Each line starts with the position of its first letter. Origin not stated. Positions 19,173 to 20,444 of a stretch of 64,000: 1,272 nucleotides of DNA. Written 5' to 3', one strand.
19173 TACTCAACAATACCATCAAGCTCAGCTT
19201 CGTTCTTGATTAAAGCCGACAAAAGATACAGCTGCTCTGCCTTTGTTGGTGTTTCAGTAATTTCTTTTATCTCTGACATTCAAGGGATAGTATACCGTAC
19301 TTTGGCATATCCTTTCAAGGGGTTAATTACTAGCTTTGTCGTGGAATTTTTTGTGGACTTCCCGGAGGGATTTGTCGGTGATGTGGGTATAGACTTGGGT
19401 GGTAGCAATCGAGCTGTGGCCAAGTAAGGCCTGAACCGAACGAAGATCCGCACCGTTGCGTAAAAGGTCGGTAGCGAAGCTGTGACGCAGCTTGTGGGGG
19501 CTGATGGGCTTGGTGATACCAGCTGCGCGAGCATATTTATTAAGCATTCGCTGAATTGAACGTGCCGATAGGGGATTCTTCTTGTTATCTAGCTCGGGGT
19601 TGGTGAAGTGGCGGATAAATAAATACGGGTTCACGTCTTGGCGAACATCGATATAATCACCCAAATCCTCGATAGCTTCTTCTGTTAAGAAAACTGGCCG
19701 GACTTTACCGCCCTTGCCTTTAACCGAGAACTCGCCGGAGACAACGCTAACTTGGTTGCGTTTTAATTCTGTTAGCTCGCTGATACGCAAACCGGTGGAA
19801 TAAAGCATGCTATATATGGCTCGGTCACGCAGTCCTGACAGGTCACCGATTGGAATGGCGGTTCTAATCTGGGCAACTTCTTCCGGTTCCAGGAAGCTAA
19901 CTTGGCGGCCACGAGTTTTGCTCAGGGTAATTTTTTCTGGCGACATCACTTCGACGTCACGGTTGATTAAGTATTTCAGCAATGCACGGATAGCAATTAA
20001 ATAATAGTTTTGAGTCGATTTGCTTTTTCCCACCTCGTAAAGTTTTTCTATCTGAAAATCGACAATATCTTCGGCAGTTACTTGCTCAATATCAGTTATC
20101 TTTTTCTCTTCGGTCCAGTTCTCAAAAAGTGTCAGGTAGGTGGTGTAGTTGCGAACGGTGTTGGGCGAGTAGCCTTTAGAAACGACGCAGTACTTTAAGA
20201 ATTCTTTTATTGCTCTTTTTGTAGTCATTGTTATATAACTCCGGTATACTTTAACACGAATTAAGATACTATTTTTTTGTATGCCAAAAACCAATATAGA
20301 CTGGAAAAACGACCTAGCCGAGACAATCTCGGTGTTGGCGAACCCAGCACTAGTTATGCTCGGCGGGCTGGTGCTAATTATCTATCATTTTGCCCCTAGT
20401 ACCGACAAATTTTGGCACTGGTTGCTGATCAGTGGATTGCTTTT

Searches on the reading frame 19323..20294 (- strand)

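Call 66: search_protein_families(library=pfam, proteins=[window:19323-20294:-], max_evalue=0.001)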
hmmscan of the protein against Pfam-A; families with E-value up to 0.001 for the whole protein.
window:19323-20294:- (323 aa): 4 families
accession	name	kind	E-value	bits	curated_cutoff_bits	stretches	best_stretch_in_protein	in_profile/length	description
PF00589.27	Phage_integrase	-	5.3e-44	150.5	27.1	1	134-307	2-170/172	Phage integrase family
PF02899.23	Phage_int_SAM_1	-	1.1e-16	61.3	22.3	1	29-112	1-82/83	Phage integrase, N-terminal SAM-like domain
PF13495.12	Phage_int_SAM_4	-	1.1e-08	35.8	27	1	30-114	3-83/85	Phage integrase, N-terminal SAM-like domain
PF13102.12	Phage_int_SAM_5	-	0.00059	20.6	22.3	0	38-114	15-87/98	Phage integrase SAM-like domain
